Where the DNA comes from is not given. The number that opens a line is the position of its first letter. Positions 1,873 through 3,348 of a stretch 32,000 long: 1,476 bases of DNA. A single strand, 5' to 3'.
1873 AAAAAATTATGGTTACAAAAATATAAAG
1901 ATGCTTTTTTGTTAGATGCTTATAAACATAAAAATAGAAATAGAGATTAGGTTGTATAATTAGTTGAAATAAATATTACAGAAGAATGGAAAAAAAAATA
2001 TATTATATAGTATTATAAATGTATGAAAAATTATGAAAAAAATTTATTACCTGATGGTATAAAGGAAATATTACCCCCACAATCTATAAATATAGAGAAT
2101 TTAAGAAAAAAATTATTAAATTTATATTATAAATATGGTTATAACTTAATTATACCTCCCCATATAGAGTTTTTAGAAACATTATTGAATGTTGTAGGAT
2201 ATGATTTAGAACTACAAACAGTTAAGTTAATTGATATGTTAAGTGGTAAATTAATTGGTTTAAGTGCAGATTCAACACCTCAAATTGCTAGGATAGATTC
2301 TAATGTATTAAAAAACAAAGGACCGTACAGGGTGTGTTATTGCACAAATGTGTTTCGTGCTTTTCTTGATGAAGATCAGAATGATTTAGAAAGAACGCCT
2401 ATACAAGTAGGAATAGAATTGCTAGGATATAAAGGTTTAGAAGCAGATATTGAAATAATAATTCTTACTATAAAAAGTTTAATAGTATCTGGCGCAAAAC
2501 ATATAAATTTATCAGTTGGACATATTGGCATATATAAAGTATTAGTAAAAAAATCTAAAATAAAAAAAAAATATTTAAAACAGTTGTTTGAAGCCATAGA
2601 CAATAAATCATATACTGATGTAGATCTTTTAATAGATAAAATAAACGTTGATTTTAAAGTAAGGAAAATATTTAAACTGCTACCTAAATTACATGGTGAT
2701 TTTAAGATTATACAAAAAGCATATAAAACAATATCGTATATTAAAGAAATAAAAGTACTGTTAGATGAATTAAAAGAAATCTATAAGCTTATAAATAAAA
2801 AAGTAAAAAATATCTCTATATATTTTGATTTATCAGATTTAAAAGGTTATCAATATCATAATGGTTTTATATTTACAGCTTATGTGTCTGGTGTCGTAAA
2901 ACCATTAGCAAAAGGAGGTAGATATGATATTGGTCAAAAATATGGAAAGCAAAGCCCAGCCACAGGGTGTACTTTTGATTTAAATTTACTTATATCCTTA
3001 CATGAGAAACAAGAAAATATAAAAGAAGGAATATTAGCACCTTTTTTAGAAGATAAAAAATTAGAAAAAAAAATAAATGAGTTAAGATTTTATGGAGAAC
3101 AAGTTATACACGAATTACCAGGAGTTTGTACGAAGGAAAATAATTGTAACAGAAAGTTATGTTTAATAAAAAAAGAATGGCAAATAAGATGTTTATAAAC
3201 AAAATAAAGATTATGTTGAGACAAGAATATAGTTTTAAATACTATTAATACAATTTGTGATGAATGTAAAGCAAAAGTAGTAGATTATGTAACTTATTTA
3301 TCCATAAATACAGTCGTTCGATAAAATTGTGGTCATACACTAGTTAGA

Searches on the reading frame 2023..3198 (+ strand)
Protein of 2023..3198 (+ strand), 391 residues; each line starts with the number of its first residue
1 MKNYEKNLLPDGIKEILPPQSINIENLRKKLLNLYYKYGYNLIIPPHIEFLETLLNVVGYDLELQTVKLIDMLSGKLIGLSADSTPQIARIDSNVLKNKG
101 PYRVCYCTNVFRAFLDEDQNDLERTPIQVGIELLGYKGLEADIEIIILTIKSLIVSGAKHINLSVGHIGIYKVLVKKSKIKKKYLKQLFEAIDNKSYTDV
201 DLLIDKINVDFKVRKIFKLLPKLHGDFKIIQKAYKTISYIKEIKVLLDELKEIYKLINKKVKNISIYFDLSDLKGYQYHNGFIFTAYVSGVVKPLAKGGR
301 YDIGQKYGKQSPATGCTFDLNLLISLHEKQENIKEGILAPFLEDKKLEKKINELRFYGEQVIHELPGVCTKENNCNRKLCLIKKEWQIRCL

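Call 6: search_protein_families(library=ncbifam, proteins=[window:2023-3198:+])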
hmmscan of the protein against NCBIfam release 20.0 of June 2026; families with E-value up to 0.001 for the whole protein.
window:2023-3198:+ (391 aa): 19 families
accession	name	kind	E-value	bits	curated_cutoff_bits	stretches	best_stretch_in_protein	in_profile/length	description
NF008935.0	PRK12292.1-1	equivalog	1.2e-111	373.3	350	1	7-389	4-380/382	ATP phosphoribosyltransferase regulatory subunit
NF009086.0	PRK12421.1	equivalog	1.7e-104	349.9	318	1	4-389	4-387/389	ATP phosphoribosyltransferase regulatory subunit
NF008937.0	PRK12292.1-4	equivalog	1.6e-90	303.8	693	1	4-390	4-392/395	ATP phosphoribosyltransferase regulatory subunit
TIGR00443.1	hisZ_biosyn_reg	equivalog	4.5e-77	259.2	271.65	1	15-327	2-312/314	ATP phosphoribosyltransferase regulatory subunit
NF008942.0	PRK12292.2-5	equivalog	1e-57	195.7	643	1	7-333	9-334/434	ATP phosphoribosyltransferase regulatory subunit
NF008936.0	PRK12292.1-3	equivalog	1.8e-50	172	492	1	3-335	2-333/406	ATP phosphoribosyltransferase regulatory subunit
NF008941.0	PRK12292.2-4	equivalog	1.8e-48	165.5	447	1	5-364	8-363/393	ATP phosphoribosyltransferase regulatory subunit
NF008940.0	PRK12292.2-3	equivalog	6.9e-36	123.9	450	1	10-322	6-315/404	ATP phosphoribosyltransferase regulatory subunit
NF008938.0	PRK12292.1-6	equivalog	1.1e-34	120.1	833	1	8-333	7-331/420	ATP phosphoribosyltransferase regulatory subunit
NF008945.0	PRK12292.3-3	equivalog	1.3e-32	113.4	409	1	9-305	2-284/368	ATP phosphoribosyltransferase regulatory subunit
NF008939.0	PRK12292.2-1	equivalog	5.8e-30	104.3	335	1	12-356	8-354/391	ATP phosphoribosyltransferase regulatory subunit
NF008943.0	PRK12292.3-1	equivalog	2.3e-29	102.7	690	1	7-304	24-312/403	ATP phosphoribosyltransferase regulatory subunit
TIGR00442.1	hisS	equivalog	1.1e-28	100.4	286.75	1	10-335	3-320/406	histidine--tRNA ligase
NF008944.0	PRK12292.3-2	equivalog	9.8e-22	77.5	374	1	5-323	11-333/341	ATP phosphoribosyltransferase regulatory subunit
NF008953.0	PRK12295.1-6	equivalog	5.3e-16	58.5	384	1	22-202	10-185/384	ATP phosphoribosyltransferase regulatory subunit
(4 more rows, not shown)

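Call 57: find_encoding_contigs(protein=window:2023-3195:+, flank=10000, max_places=1)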
Protein window:2023-3195:+ (391 aa): no gene with exactly this product is on record in the collection.
